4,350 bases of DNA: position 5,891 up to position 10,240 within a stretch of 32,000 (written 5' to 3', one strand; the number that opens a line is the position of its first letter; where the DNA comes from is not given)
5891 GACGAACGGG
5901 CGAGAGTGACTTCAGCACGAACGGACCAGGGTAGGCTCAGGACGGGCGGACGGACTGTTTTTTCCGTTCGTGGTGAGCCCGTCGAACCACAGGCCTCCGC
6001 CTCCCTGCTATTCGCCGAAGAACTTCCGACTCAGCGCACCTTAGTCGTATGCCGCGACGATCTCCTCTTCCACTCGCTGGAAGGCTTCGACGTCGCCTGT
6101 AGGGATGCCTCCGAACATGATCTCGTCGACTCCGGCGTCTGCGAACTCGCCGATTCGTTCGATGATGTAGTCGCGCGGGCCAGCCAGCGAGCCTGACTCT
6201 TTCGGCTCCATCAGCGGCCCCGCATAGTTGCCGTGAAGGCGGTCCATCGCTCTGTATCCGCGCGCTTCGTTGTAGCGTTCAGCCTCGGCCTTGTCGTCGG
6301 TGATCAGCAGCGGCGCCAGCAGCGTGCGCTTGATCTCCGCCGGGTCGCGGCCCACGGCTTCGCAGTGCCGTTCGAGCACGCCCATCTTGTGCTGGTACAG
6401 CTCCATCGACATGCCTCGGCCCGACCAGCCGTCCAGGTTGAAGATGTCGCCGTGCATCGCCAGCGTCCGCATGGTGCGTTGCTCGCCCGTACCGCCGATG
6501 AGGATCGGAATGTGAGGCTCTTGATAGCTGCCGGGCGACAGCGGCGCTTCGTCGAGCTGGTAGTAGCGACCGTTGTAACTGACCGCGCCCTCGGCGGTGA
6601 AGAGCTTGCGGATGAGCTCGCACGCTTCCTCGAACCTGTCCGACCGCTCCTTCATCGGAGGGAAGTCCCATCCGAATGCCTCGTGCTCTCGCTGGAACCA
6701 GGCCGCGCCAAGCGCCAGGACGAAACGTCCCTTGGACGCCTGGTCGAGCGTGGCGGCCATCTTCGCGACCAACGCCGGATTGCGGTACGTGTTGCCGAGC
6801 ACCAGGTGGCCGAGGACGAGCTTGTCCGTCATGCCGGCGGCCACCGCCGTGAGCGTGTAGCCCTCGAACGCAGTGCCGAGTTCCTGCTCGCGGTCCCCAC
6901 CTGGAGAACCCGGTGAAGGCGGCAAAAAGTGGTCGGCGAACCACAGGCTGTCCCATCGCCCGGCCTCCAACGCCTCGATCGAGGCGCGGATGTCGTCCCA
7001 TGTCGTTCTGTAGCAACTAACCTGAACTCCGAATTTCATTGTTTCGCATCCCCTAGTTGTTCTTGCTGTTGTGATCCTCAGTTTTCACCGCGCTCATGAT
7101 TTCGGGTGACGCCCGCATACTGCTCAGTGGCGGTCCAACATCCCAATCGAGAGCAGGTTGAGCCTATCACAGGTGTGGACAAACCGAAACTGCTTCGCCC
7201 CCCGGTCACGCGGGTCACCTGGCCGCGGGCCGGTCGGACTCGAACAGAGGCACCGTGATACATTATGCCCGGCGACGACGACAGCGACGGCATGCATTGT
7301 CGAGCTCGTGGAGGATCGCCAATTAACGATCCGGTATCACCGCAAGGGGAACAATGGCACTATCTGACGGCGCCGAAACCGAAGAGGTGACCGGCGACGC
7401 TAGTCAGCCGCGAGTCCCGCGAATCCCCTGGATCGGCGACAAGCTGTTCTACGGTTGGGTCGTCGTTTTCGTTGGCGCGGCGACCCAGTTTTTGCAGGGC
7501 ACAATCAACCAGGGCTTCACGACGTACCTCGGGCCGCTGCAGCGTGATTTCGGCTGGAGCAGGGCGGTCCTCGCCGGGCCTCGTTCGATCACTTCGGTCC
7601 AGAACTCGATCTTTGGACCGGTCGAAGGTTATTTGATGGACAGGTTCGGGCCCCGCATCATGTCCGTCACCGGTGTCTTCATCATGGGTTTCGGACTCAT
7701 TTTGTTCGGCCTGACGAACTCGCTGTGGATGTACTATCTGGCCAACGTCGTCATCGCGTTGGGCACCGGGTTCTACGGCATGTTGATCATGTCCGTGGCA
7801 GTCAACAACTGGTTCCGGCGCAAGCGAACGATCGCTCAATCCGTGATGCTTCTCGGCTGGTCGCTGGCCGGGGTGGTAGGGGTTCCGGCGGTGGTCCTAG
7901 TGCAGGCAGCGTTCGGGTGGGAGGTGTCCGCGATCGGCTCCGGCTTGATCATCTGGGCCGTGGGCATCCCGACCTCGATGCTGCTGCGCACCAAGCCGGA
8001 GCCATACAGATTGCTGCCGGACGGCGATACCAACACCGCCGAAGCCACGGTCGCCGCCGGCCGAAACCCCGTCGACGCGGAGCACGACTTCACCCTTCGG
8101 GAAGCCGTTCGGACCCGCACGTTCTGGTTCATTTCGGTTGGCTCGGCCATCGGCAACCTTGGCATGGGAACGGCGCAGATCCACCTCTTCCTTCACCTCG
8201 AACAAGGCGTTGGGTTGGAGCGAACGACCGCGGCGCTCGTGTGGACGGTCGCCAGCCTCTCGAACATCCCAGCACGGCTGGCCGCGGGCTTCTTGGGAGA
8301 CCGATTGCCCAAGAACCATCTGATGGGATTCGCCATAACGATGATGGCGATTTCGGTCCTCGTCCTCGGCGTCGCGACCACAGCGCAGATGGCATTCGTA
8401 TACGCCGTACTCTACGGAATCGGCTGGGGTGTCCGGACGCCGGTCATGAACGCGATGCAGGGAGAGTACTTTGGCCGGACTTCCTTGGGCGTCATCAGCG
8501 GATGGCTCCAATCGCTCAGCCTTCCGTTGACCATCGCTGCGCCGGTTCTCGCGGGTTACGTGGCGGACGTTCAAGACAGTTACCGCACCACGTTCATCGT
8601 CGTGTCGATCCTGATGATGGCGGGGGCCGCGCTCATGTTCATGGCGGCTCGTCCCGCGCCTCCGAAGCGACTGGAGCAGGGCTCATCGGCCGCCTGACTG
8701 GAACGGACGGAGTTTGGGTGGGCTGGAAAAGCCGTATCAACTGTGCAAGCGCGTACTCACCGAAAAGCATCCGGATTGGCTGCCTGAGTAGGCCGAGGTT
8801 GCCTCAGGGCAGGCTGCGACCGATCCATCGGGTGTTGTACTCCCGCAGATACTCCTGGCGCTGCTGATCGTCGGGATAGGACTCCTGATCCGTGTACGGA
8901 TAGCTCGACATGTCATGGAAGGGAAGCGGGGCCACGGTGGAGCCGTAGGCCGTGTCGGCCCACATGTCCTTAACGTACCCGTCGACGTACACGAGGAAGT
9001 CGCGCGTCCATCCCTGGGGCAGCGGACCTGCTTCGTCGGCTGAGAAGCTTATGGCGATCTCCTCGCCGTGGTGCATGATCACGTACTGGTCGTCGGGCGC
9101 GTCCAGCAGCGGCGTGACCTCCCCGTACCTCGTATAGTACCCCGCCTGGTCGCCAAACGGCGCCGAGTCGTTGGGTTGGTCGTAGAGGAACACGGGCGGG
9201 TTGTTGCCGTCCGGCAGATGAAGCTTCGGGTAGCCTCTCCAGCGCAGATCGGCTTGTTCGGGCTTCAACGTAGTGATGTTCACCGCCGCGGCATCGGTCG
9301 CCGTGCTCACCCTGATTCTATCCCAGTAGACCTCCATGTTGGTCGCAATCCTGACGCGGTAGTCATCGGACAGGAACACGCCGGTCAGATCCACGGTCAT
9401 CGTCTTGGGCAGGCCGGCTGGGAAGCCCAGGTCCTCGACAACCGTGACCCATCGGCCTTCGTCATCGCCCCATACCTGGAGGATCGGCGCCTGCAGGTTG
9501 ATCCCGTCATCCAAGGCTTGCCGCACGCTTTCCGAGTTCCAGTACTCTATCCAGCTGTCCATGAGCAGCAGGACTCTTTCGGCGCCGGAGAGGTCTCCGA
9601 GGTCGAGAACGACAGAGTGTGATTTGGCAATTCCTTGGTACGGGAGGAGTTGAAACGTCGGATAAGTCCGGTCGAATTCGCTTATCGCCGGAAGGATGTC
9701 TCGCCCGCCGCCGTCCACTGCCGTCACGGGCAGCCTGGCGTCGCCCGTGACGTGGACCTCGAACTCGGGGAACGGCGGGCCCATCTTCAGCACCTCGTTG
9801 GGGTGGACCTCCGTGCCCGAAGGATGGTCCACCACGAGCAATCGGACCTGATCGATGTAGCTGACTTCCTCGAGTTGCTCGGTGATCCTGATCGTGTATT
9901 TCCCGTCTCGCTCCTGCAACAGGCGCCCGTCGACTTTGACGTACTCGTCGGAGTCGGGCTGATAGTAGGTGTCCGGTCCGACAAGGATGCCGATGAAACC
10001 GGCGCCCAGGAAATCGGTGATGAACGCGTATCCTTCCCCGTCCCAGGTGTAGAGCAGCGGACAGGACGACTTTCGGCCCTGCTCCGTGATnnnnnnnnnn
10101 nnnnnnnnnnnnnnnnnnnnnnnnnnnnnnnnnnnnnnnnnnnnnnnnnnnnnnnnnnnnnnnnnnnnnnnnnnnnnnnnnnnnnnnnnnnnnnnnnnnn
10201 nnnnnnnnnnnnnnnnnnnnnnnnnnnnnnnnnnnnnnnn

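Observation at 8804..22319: Six-gene locus of membrane-tethered propellers (3 CRTAC1-like, 2 PQQ-like) with a b/c-type cytochrome fusion: candidate uncharacterised cell-surface system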

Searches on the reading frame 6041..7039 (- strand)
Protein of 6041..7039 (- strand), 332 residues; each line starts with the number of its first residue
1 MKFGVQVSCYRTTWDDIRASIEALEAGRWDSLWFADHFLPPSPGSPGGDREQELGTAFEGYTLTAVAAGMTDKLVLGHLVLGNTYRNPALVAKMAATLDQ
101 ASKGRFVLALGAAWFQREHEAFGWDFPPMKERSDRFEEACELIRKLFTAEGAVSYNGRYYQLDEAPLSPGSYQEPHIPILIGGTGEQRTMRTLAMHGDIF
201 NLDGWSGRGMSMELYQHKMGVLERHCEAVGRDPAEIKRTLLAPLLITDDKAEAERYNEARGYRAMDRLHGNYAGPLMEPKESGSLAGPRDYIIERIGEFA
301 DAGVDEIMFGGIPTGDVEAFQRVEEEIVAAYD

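Call 7: search_protein_families(library=pfam, proteins=[window:6041-7039:-], max_evalue=0.001)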
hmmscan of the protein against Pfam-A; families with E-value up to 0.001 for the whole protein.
window:6041-7039:- (332 aa): 1 family
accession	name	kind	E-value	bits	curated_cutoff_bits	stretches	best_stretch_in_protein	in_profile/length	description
PF00296.26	Bac_luciferase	-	5e-42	144.8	27.9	1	12-304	20-312/314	Luciferase-like monooxygenase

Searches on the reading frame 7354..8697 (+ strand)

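Call 7: search_protein_families(library=pfam, proteins=[window:7354-8697:+], max_evalue=0.001)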
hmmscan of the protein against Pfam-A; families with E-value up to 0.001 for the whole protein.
window:7354-8697:+ (447 aa): 1 family
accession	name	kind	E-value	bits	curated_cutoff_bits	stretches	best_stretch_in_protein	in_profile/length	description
PF07690.21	MFS_1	-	1.2e-39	136.7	33.4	2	44-320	4-267/347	Major Facilitator Superfamily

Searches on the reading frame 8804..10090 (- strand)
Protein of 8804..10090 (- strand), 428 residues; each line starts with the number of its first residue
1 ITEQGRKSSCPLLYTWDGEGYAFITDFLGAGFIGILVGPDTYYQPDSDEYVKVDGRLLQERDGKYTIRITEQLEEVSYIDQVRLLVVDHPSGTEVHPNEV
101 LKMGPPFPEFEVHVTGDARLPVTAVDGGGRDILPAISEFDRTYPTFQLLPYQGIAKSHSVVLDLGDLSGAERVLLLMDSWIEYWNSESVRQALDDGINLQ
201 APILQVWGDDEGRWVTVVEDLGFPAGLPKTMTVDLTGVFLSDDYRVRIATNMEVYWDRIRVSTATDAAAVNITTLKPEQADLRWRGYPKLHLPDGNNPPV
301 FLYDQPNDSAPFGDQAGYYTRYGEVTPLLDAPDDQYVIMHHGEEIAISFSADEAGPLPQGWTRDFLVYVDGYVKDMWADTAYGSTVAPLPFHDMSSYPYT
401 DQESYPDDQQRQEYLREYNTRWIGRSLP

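Call 30: search_protein_families(library=pfam, proteins=[window:8804-10090:-], max_evalue=0.1)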
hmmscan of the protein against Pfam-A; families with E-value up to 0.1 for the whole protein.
window:8804-10090:- (428 aa): 0 families

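Call 35: find_homologous_proteins(query=window:8804-10090:-, max_evalue=0.00001)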
Query window:8804-10090:- (428 aa): 332 proteins with E <= 0.00001 among 7704 candidates; the best 120 are listed.
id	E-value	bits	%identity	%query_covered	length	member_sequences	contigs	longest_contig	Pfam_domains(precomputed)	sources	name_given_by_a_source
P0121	5.6e-144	499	51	98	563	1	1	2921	PF07593.19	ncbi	ncbi:MAG: ASPIC/UnbV domain-containing protein, partial [bacterium]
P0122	6.4e-141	489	53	98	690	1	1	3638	PF13517.13,PF07593.19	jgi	jgi:hypothetical protein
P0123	1.8e-140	487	52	98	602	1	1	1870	PF13517.13,PF07593.19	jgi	jgi:hypothetical protein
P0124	2.0e-140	487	52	98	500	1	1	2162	PF07593.19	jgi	jgi:hypothetical protein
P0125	7.6e-137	475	52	98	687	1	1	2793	PF13517.13,PF07593.19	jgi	jgi:hypothetical protein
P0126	2.3e-133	464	51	98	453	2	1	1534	-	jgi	jgi:hypothetical protein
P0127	2.3e-132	460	51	99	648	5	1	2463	PF13517.13,PF07593.19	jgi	jgi:ASPIC and UnbV/FG-GAP-like repeat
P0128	7.5e-132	459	51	93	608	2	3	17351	PF13517.13,PF07593.19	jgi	jgi:hypothetical protein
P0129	1.6e-130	454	50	99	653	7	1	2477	PF13517.13,PF07593.19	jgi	jgi:hypothetical protein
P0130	6.3e-130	452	50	98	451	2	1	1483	-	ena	-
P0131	1.2e-129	451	50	99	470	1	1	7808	PF07593.19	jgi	jgi:hypothetical protein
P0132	6.2e-128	446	50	99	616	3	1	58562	PF13517.13,PF07593.19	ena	-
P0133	5.9e-127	442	48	99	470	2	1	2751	-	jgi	jgi:hypothetical protein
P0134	3.9e-126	440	50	98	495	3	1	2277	PF07593.19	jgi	-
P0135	1.4e-124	435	48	100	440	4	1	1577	-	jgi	-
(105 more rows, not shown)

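Call 55: predict_structure(alignment_id=A2)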
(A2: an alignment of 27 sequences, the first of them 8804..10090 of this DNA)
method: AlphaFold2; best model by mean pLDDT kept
length: 428 residues; sequences in the alignment: 27
mean_pLDDT: 88.4   pTM: 0.89
mean pLDDT of the five models: 88.4, 84.9, 83.7, 83.5, 78.0
residues with pLDDT >= 90: 246; 70-90: 158; 50-70: 16; < 50: 8
segments of 3 or more residues with pLDDT < 50: 1-6
pLDDT, mean of each block of 10 residues (from residue 1): 48 95 89 80 86 95 97 87 97 91 83 92 96 93 87 93 94 93 82 90 92 93 83 93 95 92 84 97 92 76 86 82 97 93 96 96 96 78 79 82 85 93 71
secondary structure, 60 per line:
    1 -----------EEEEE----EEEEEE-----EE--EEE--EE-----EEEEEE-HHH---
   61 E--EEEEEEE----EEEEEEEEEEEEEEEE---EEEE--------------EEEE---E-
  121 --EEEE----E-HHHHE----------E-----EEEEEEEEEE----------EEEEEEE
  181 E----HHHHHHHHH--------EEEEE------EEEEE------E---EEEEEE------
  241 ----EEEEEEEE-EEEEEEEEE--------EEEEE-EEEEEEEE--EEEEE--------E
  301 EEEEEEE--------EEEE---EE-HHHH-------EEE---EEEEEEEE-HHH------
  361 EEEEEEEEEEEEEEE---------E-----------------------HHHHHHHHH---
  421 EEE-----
elements in order: E12-16 E21-26 E36-38 E48-53 E64-70 E75-90 E94-97 E112-115 E123-126 H133-136 E154-163 E174-181 H186-194 E203-207 E214-218 E229-234 E245-252 E254-262 E271-275 E277-284 E287-291 E300-307 E316-319 H326-329 E337-339 E343-350 E361-375 H409-417 E421-423

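Call 59: fold_search(model_id=the predicted structure, library=pdb)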
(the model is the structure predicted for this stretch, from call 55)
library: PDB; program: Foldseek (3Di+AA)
matches with E <= 10: 1102; with E <= 0.001: 2
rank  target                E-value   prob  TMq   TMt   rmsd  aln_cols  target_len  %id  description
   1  7vrn_C                1.4e-04  0.23  0.11  0.11  23.8       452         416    9  Structure of infectious bursal disease virus Gt strain (released 2022-03-30)
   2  7vrp_F                9.8e-04  0.15  0.12  0.12  23.9       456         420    9  Structure of infectious bursal disease virus Gx strain (released 2022-03-30)
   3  2df7_B                1.3e-03  0.13  0.11  0.12  25.5       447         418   10  Crystal structure of infectious bursal disease virus VP2 subviral particle (released 2006-06-27)
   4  2df7_H                2.9e-03  0.14  0.13  0.13  25.8       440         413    8  Crystal structure of infectious bursal disease virus VP2 subviral particle (released 2006-06-27)
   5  7vrp_I                3.4e-03  0.12  0.12  0.12  24.2       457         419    8  Structure of infectious bursal disease virus Gx strain (released 2022-03-30)
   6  7vrn_B                7.8e-03  0.10  0.12  0.12  25.4       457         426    8  Structure of infectious bursal disease virus Gt strain (released 2022-03-30)
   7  6ku9_A                8.2e-03  0.04  0.08  0.07  28.9       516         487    9  Structure of the African swine fever virus major capsid protein p72 (released 2019-09-25)
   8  2vm9                  1.7e-02  0.33  0.16  0.25  24.0       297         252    8  Native structure of the recombinant discoidin II of Dictyostelium discoideum at 1.75 angstrom (released 2008-07-01)
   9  3w5g_A                2.1e-02  0.04  0.09  0.06  28.8       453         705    7  Crystal structure of tomato beta-galactosidase 4 in complex with galactose (released 2014-01-29)
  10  8trv_B                2.3e-02  0.51  0.19  0.28  23.6       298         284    9  Structure of the EphA2 LBDCRD bound to FabS1C_C1 (released 2024-07-17)
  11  9lpk_B                2.3e-02  0.09  0.12  0.08  23.8       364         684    7  Structure of human PADI6-UHRF1-UBE2D3 complex (released 2026-01-28)
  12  8tv1_C                2.6e-02  0.23  0.17  0.23  24.8       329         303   11  Structure of the EphA2 LBDCRD bound to FabS1C_L1 (released 2024-06-26)
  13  4ui9_L                2.7e-02  0.89  0.19  0.38   7.3       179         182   13  Atomic structure of the human Anaphase-Promoting Complex (released 2015-06-17)
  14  9jsk_G                3.6e-02  0.77  0.17  0.15   9.3       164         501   10  Clostridium perfringens iota toxin pore Ib in prepore IV state (released 2025-05-14)
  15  5w6h_A                3.6e-02  0.72  0.18  0.12  12.3       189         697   10  Crystal structure of Bacteriophage CBA120 tailspike protein 4 enzymatically active domain (TSP4dN, orf213) (released 2018-10-24)
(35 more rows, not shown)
